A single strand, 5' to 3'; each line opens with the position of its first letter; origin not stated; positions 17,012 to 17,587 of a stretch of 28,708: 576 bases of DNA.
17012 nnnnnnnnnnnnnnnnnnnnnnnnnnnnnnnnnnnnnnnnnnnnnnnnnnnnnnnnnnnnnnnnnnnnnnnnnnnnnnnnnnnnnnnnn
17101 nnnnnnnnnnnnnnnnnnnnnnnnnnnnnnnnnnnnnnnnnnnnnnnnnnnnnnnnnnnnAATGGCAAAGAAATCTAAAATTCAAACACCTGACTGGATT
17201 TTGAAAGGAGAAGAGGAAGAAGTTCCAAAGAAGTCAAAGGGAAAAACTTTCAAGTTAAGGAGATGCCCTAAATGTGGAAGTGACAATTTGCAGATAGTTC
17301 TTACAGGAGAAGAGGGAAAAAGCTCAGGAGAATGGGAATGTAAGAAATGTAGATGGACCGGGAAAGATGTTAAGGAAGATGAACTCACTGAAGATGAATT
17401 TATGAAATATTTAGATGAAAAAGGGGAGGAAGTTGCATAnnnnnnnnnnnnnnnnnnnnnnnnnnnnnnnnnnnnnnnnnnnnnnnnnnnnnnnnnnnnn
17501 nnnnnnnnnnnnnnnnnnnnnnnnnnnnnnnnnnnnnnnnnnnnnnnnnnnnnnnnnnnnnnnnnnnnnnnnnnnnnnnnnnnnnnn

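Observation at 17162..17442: Zinc-ribbon gene translationally coupled between gyrB and gyrA: candidate gyrase accessory subunit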

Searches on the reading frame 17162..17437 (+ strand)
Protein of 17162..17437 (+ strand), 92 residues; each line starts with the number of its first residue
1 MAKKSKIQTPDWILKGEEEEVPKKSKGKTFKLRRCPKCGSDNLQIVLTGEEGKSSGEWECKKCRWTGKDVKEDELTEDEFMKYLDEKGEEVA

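Call 4: search_protein_families(library=pfam, proteins=[window:17162-17437:+], max_evalue=1)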
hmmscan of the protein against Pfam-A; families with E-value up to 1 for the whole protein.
window:17162-17437:+ (92 aa): 16 families
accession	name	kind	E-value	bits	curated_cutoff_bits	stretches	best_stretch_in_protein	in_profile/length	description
PF12760.12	Zn_ribbon_IS1595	-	0.00017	21.9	25.4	1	33-64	19-44/46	Transposase zinc-ribbon domain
PF19108.5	DUF5795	-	0.0031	18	27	1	33-69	37-73/74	Family of unknown function (DUF5795)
PF05129.18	Zn_ribbon_Elf1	-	0.01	16.3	29.8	1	20-67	10-56/79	Transcription elongation factor Elf1 like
PF02701.20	Zn_ribbon_Dof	-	0.013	16.1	26.6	1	32-66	3-39/59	Dof domain, zinc finger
PF05907.18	CXXC_Zn-b_euk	-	0.025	14.9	22.9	1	55-91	111-145/155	CXXC motif containing zinc binding protein, eukaryotic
PF08271.17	Zn_Ribbon_TF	-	0.036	14.1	29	1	34-63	2-25/43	TFIIB zinc-binding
PF09723.15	Zn_ribbon_8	-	0.043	14.3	34.4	1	31-44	26-38/41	Zinc ribbon domain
PF23455.1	DUF7129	-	0.048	13.9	30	0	32-41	27-36/45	Domain of unknown function (DUF7129)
PF07282.18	Cas12f1-like_TNB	-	0.063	13.9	26.3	1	33-66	29-49/60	Cas12f1-like, TNB domain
PF02150.21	Zn_ribbon_RPB9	-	0.075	13.4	25.2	1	35-63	4-27/36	RNA polymerases M/15 Kd subunit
PF12172.15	zf-ChsH2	-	0.079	13.2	23.2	1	34-43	27-36/37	ChsH2, rubredoxin-like zinc ribbon domain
PF09855.14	Zn_ribbon_13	-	0.13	12.8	23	0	34-44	1-11/63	Nucleic-acid-binding protein containing Zn-ribbon domain (DUF2082)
PF00684.25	DnaJ_CXXCXGXG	-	0.18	12.5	32.7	1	31-71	15-55/65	DnaJ central domain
PF01155.25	HypA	-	0.19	12.2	28.9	1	29-50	87-103/112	Hydrogenase/urease nickel incorporation, metallochaperone, hypA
PF13248.11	Zn_ribbon_3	-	0.19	11.7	27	1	33-44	3-13/26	zinc-ribbon domain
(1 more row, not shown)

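Call 6: find_homologous_proteins(query=window:17162-17437:+, max_evalue=0.01)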
Query window:17162-17437:+ (92 aa): 707 proteins with E <= 0.01 among 720 candidates; the best 120 are listed.
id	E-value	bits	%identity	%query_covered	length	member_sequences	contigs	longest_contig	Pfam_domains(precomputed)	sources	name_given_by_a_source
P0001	6.5e-54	198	100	100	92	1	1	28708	-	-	-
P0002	4.9e-50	185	93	100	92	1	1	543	-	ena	-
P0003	6.0e-43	163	82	100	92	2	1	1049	-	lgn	-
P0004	2.6e-42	161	82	100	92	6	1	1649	-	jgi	-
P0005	1.4e-41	158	77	99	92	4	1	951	-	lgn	-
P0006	2.2e-41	158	82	100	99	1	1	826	-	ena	-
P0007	3.9e-40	154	77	100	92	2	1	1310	-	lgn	-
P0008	1.8e-39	152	76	100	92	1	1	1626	-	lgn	-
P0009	7.3e-38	146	72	100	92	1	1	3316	-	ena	-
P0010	2.6e-37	145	71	100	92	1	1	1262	-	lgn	-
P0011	7.1e-37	143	73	100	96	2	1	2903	-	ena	-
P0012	8.7e-37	143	75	95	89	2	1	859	-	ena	-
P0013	4.2e-36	141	75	95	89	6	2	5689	-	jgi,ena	-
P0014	5.1e-36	140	69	96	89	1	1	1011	-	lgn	-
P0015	8.2e-36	140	58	100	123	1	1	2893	-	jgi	jgi:transcription elongation factor Elf1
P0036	2.7e-33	132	66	96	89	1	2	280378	-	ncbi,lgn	-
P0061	6.7e-32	127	63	97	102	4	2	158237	-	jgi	jgi:hypothetical protein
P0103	8.0e-31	124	64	93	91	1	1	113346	-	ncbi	ncbi:MAG: hypothetical protein ABIH49_00400 [archaeon]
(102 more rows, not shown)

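Call 7: find_encoding_contigs(protein=P0036, flank=5000, max_places=3)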
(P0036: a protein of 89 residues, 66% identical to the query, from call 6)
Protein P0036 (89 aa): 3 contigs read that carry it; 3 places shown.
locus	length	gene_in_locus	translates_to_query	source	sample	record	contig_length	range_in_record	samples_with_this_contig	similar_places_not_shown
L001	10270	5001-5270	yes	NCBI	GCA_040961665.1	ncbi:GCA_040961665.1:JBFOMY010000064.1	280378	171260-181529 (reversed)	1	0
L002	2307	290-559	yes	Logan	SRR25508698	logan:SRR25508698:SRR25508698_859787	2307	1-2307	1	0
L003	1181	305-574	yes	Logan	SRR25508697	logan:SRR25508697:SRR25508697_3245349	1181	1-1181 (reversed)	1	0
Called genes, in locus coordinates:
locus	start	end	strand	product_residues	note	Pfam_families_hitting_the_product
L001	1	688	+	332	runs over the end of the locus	PF00814:TsaD, PF22521:HypF_C_2 (weak)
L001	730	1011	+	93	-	-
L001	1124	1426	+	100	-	PF01248:Ribosomal_L7Ae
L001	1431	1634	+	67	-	-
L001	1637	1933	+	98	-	PF01200:Ribosomal_S28e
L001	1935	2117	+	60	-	-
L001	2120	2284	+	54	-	PF01246:Ribosomal_L24e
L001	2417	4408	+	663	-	PF02518:HATPase_c, PF00204:DNA_gyraseB, PF01751:Toprim, PF00986:DNA_gyraseB_C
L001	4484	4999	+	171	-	PF00702:Hydrolase, PF13419:HAD_2, PF13242:Hydrolase_like (faint)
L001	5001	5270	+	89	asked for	-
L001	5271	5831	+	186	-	PF00300:His_Phos_1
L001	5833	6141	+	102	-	PF03819:MazG (weak)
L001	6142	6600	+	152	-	PF00293:NUDIX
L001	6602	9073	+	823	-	PF00521:DNA_topoisoIV, PF03989:DNA_gyraseA_C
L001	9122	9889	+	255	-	PF12705:PDDEXK_1, PF10926:DUF2800 (weak)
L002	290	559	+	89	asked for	-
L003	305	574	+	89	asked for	-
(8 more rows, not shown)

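Call 8: find_encoding_contigs(protein=P0103, flank=5000, max_places=3)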
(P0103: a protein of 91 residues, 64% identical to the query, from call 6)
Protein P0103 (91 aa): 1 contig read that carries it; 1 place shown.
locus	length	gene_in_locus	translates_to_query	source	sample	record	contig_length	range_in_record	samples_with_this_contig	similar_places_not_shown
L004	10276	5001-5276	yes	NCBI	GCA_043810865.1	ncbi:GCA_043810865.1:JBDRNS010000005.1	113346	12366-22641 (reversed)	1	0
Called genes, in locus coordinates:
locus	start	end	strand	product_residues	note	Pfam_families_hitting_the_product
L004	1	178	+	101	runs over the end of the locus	PF01248:Ribosomal_L7Ae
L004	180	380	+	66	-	-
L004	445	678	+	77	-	PF01200:Ribosomal_S28e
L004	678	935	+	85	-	-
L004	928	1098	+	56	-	PF01246:Ribosomal_L24e (weak)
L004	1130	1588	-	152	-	-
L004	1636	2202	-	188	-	-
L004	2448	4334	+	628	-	PF02518:HATPase_c, PF00204:DNA_gyraseB, PF01751:Toprim, PF00986:DNA_gyraseB_C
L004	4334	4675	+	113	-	PF01050:MannoseP_isomer, PF07883:Cupin_2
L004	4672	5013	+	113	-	-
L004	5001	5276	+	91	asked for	-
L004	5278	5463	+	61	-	-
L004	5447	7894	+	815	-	PF00521:DNA_topoisoIV, PF03989:DNA_gyraseA_C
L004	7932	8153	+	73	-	-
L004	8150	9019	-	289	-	PF12705:PDDEXK_1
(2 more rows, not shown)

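Call 9: find_encoding_contigs(protein=P0061, flank=5000, max_places=3)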
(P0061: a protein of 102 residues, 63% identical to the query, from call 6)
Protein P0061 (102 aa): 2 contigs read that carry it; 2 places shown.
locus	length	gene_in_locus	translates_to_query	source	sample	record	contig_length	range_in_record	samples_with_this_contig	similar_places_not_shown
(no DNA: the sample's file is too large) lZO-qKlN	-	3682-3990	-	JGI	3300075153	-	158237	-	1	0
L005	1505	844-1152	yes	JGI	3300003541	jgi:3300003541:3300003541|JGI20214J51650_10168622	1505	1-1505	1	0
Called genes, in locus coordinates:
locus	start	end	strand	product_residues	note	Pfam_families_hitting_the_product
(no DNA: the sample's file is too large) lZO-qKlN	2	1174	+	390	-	?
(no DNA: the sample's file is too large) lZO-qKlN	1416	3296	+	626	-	PF02518:HATPase_c, PF00204:DNA_gyraseB, PF01751:Toprim, PF00986:DNA_gyraseB_C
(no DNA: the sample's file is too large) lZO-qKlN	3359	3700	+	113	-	-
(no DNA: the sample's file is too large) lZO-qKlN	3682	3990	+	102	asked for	-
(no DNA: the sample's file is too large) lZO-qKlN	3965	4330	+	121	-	PF01588:tRNA_bind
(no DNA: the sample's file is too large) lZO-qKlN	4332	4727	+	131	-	PF05014:Nuc_deoxyrib_tr, PF15891:Nuc_deoxyri_tr2 (weak)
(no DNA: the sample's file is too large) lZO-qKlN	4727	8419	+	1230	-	PF00521:DNA_topoisoIV, PF14890:Intein_splicing, PF00521:DNA_topoisoIV, PF03989:DNA_gyraseA_C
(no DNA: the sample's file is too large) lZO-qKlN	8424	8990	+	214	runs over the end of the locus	PF13489:Methyltransf_23, PF07021:MetW (weak), PF13847:Methyltransf_31, PF08241:Methyltransf_11, PF08242:Methyltransf_12, PF13649:Methyltransf_25 (weak)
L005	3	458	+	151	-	?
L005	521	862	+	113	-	-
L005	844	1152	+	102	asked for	-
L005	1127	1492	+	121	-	PF01588:tRNA_bind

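Call 14: find_related_loci(query=A1, collection=genome_contigs, flank=10000)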
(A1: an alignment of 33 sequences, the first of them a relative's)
Query A1 (92 aa) in genome_contigs; peptide patterns used: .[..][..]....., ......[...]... (x = any residue, [..] = any of these).
256 stretches matched a pattern; 196 encode a relative of the query (tblastn E <= 1e-3); the best 80 are kept; 80 distinct loci.
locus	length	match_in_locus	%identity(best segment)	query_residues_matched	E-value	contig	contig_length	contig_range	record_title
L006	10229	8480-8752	78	1-91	2e-44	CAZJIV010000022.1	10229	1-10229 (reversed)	MAG TPA_asm: Candidatus Woesearchaeota archaeon isolate binchicken_co150_352 genome assembly, contig: NODE_16173_length_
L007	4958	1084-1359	85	1-92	8e-41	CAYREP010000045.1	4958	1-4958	MAG TPA_asm: Candidatus Woesearchaeota archaeon isolate binchicken_co81_518 genome assembly, contig: NODE_32623_length_4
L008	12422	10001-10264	67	5-92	4e-37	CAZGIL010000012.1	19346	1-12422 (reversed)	MAG TPA_asm: Candidatus Woesearchaeota archaeon isolate SRP178699_co1_251 genome assembly, contig: NODE_3434_length_1934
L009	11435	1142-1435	68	3-91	8e-36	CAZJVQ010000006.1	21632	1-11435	MAG TPA_asm: Candidatus Woesearchaeota archaeon isolate binchicken_co136_21 genome assembly, contig: NODE_1079_length_21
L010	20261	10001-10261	64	1-87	6e-35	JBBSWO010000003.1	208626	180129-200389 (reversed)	MAG: Nanoarchaeota archaeon isolate H41-bin116_1 H41_bin116_1_000000000003, whole genome shotgun sequence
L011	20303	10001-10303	59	1-91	8e-35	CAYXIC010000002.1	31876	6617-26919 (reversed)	MAG TPA_asm: Candidatus Woesearchaeota archaeon isolate binchicken_co110_96 genome assembly, contig: NODE_3156_length_31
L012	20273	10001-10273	63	3-91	1e-33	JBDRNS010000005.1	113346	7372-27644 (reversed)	MAG: archaeon isolate MEGAHIT-group-1.908 k141_3706634, whole genome shotgun sequence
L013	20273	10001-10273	65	1-92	7e-33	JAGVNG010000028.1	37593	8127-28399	MAG: Nanoarchaeota archaeon isolate DeMMO3_40 c_000000007431, whole genome shotgun sequence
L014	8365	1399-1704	60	1-92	3e-33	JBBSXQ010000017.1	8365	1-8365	MAG: Nanoarchaeota archaeon isolate H51-bin157_1 H51_bin157_1_000000000017, whole genome shotgun sequence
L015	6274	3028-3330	60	1-91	4e-33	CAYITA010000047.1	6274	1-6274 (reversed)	MAG TPA_asm: Candidatus Woesearchaeota archaeon isolate ERP119705_co5_89 genome assembly, contig: NODE_16928_length_6274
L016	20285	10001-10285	61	7-91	7e-33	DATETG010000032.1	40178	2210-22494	MAG TPA_asm: Candidatus Nanoarchaeia archaeon isolate SMAG_U8309 k141_2256820, whole genome shotgun sequence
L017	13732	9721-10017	60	4-92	6e-33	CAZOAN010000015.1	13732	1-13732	MAG TPA_asm: Candidatus Woesearchaeota archaeon isolate SRP178699_co1_144 genome assembly, contig: NODE_5902_length_1373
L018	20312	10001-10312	57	1-92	2e-32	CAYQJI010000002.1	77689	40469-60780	MAG TPA_asm: Candidatus Woesearchaeota archaeon isolate binchicken_co135_178 genome assembly, contig: NODE_739_length_77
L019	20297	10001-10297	62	4-92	1e-32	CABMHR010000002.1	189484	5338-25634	uncultured archaeon isolate LFW-273_1 genome assembly, contig: LFW2731_2, whole genome shotgun sequence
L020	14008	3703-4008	56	1-92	2e-32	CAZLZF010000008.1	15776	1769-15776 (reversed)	MAG TPA_asm: Candidatus Woesearchaeota archaeon isolate SRP192927_co9_328 genome assembly, contig: NODE_2814_length_1577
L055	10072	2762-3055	61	1-92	2e-29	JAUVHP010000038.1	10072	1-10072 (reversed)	MAG: archaeon isolate CSMAG_405 CSMAG_405_k141_138306_length_10072_cov_9.8915, whole genome shotgun sequence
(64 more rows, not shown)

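Call 24: predict_structure(alignment_id=A1)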
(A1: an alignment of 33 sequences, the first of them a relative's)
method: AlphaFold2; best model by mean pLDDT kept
length: 92 residues; sequences in the alignment: 33
mean_pLDDT: 61.7   pTM: 0.37
mean pLDDT of the five models: 61.7, 61.3, 60.6, 58.9, 57.8
residues with pLDDT >= 90: 0; 70-90: 32; 50-70: 39; < 50: 21
segments of 3 or more residues with pLDDT < 50: 1-3, 19-27, 49-51, 89-92
pLDDT, mean of each block of 10 residues (from residue 1): 53 53 50 74 63 62 77 71 57 37
secondary structure, 60 per line:
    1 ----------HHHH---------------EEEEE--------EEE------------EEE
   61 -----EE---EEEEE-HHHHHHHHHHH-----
elements in order: H11-14 E30-34 E43-45 E58-60 E71-75 H77-87

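Call 25: search_protein_representatives(alignment_id=A1)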
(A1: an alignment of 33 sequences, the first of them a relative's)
Query: 33 sequences, 92 profile positions. Proteins with E-value up to 0.001 (for the whole library): 70; up to 1e-10: 38; up to 1e-30: 3. The best 70 are listed.
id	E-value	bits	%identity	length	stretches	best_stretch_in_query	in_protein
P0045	1.4e-37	143.6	-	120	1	1-92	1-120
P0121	1.4e-32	127.5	-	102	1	3-92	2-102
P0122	1.4e-31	124.4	-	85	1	1-85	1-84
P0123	3.9e-29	116.5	-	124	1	1-88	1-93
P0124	1.8e-27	111.2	-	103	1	4-90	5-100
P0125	5.1e-27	109.7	-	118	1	2-92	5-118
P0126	5.8e-27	109.6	-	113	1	1-92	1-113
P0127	1.2e-26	108.6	-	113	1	5-90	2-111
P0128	2.9e-26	107.3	-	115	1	4-92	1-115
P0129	5.9e-26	106.3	-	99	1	7-92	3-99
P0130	6.1e-26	106.3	-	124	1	3-90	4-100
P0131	9.8e-25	102.4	-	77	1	21-92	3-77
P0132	5.8e-24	100.0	-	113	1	1-87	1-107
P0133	1.4e-23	98.8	-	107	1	20-92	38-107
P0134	2.6e-23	97.9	-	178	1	1-90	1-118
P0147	6.3e-16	74.2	-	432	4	20-79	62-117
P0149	1.9e-15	72.7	-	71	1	21-88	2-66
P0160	3.3e-10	55.9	-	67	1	21-88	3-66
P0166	1.6e-08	50.5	-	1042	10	5-66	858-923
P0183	4.3e-04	36.3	-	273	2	25-86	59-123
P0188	9.4e-04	35.2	-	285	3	19-64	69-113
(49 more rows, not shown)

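Call 27: search_solved_structures(query=A1, max_evalue=10, show_alignments=3)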
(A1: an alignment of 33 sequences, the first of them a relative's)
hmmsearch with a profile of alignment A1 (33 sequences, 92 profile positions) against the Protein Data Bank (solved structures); distinct sequences matched with E-value up to 10: 24.
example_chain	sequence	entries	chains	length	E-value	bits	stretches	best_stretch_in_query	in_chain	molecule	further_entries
9l08_A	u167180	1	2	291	0.00034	23.7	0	11-46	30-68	Covalently Connected Cytochrome c555 trimer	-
7ae7_a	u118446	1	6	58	0.031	17.5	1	34-77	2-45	Protein ShdD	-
6zxw_H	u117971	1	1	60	0.042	17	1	26-64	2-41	Uncharacterized protein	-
7ae4_a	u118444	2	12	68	0.045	17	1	34-77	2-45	Protein ShdD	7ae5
7aoc_I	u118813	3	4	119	0.059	16.6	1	22-66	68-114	DNA-directed RNA polymerase I subunit RPA12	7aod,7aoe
3qt1_I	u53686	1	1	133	0.24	14.6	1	33-67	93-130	DNA-directed RNA polymerase II subunit RPB9, DNA-directed RNA polymerase III subunit RPC10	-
7oqy_Y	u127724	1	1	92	0.28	14.4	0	33-78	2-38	DNA-directed RNA polymerase, subunit M (RpoM-2)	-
6ir9_M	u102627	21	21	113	0.58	13.4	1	23-65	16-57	Transcription elongation factor 1 homolog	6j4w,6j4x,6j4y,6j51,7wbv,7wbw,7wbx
8jh2_M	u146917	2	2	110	0.62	13.3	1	24-65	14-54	Transcription elongation factor 1 homolog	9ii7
5xog_M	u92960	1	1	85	0.66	13.2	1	23-64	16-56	Transcription elongation factor 1 homolog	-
8hkx_S27A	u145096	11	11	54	0.66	13.2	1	27-66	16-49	30S ribosomal protein S27ae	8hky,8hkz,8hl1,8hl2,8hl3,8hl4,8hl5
2e9h_A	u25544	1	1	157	0.82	12.9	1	8-68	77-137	Eukaryotic translation initiation factor 5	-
9si3_L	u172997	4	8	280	0.95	12.7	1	5-41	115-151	Borealin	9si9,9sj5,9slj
2ey4_E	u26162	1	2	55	1.1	12.4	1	30-46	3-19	Ribosome biogenesis protein Nop10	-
1x62_A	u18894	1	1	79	1.2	12.4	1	27-73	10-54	C-terminal LIM domain protein 1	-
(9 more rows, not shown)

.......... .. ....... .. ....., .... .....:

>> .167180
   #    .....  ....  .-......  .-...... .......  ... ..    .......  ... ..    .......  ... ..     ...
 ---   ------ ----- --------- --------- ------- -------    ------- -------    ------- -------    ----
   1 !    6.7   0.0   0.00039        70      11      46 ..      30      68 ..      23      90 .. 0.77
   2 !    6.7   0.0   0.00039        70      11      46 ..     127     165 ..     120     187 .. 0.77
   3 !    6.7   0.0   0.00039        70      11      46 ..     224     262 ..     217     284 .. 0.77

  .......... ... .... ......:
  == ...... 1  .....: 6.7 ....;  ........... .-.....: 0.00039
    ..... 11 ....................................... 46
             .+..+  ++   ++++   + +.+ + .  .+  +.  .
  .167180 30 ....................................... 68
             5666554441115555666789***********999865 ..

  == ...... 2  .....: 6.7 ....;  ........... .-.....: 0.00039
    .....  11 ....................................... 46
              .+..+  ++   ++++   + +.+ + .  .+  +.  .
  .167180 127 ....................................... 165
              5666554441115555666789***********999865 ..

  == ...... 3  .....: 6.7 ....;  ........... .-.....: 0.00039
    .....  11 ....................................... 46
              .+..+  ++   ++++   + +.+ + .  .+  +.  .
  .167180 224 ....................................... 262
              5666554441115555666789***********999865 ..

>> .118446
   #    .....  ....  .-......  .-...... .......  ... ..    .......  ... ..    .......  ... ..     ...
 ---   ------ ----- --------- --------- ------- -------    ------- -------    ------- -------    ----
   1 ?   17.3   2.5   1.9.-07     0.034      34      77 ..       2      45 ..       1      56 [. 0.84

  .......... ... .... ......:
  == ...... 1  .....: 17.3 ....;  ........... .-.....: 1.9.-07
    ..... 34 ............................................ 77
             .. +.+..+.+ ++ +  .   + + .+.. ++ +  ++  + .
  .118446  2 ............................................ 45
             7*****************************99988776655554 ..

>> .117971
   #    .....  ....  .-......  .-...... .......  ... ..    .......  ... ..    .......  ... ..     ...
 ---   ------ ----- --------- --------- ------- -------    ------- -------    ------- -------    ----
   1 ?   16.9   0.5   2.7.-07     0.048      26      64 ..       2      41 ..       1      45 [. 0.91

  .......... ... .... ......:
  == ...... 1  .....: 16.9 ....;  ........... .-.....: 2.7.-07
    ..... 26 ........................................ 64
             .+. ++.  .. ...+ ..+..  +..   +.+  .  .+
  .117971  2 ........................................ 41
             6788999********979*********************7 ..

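Call 30: fold_search(model_id=the predicted structure, library=pdb)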
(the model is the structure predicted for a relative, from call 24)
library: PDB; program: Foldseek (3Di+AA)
matches with E <= 10: 108; with E <= 0.001: 0
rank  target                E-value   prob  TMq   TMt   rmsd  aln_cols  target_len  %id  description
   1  8bsi_Lq               2.4e-01  0.75  0.29  0.31   7.9        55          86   20  Giardia ribosome chimeric hybrid-like GDP+Pi bound state (B1) (released 2023-03-15)
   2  4v9f_Z                2.8e-01  0.60  0.28  0.31   9.7        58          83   19  The re-refined crystal structure of the Haloarcula marismortui large ribosomal subunit at 2.4 Angstrom resolution: mor (released 2014-07-09)
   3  8br8_Lq               4.1e-01  0.57  0.28  0.29   7.9        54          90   20  Giardia ribosome in POST-T state (A1) (released 2023-03-15)
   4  6zu5_LPP              4.7e-01  0.60  0.23  0.26   5.7        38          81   24  Structure of the Paranosema locustae ribosome in complex with Lso2 (released 2020-11-04)
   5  9h3g_BE               4.7e-01  0.20  0.29  0.29  12.5        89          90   19  Structure of the Arabidopsis thaliana 80S ribosome in complex with P- and E-site tRNAs and mRNA (released 2026-02-04)
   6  7o4l_B                5.3e-01  0.75  0.42  0.47   3.7        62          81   18  Yeast TFIIH in the expanded state within the pre-initiation complex (released 2021-06-16)
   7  7ls1_j2               5.3e-01  0.41  0.28  0.28   9.0        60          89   15  80S ribosome from mouse bound to eEF2 (Class II) (released 2021-11-03)
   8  7pzy_AQ               5.3e-01  0.33  0.28  0.29  10.6        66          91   23  Structure of the vacant Candida albicans 80S ribosome (released 2022-05-18)
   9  8ia0_Lp               5.7e-01  0.57  0.24  0.37   3.4        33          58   27  Cryo-EM structure of a Chaetomium thermophilum pre-60S ribosomal subunit - State Puf6 (released 2023-05-17)
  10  8tpu_Ah               5.7e-01  0.15  0.26  0.28  12.9        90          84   14  Subtomogram averaged consensus structure of the malarial 80S ribosome in Plasmodium falciparum-infected human erythro (released 2024-08-14)
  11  9gmo_j                6.5e-01  0.57  0.26  0.26   6.3        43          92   21  eIF6-bound pre-60S large ribosomal subunit incorporating mutant uL16 (released 2024-10-02)
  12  9znf_Ad               6.9e-01  0.35  0.27  0.28   7.6        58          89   21  Cryo-EM structure of the Methanosarcina acetivorans 70S ribosome in complex with SriA and SriB (released 2026-01-28)
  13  4uje_Cp               6.9e-01  0.23  0.25  0.26  10.3        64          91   16  Regulation of the mammalian elongation cycle by 40S subunit rolling: a eukaryotic-specific ribosome rearrangement (released 2014-07-16)
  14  5iy6_U                6.9e-01  0.10  0.22  0.14  13.5        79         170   19  Human holo-PIC in the closed state (released 2016-05-18)
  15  6zxw_H                7.4e-01  0.35  0.23  0.35   6.0        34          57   35  Structure of Archaeoglobus fulgidus Trm11-Trm112 m2G10 tRNA methyltransferase complex bound to sinefungin (released 2020-09-23)
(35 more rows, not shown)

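Call 31: find_homologous_proteins(query=A2, max_evalue=0.001)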
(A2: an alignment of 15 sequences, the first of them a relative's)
Query A2 (15 sequences) (67 aa, profile of the alignment): 198 proteins with E <= 0.001 among 5311 candidates; the best 120 are listed.
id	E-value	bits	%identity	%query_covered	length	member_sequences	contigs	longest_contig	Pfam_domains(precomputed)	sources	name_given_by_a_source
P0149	7.5e-22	95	36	82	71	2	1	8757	PF12760.13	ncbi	-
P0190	1.9e-21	94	54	70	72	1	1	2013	-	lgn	-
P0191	3.3e-21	93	52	70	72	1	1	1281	-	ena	-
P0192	4.2e-20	89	53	79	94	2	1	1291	-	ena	-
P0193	5.3e-20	89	48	82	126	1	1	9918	-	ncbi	ncbi:MAG: hypothetical protein ABFQ65_03895 [Nanoarchaeota archaeon]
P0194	6.3e-20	89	57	76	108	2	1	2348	-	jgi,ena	-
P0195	7.5e-20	89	45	85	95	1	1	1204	-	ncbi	-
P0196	7.8e-20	89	50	84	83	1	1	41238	-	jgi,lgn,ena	-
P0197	1.4e-19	88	58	75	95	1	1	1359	-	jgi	jgi:transcription elongation factor Elf1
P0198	1.5e-19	88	55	90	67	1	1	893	-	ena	-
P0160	1.7e-19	87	100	100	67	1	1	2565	-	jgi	-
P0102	2.0e-19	87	53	76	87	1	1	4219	-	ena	-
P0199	4.2e-19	86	48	75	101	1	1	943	-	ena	-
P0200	4.5e-19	86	50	90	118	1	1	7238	PF12760.13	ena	-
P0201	4.7e-19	86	44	76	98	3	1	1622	-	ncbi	-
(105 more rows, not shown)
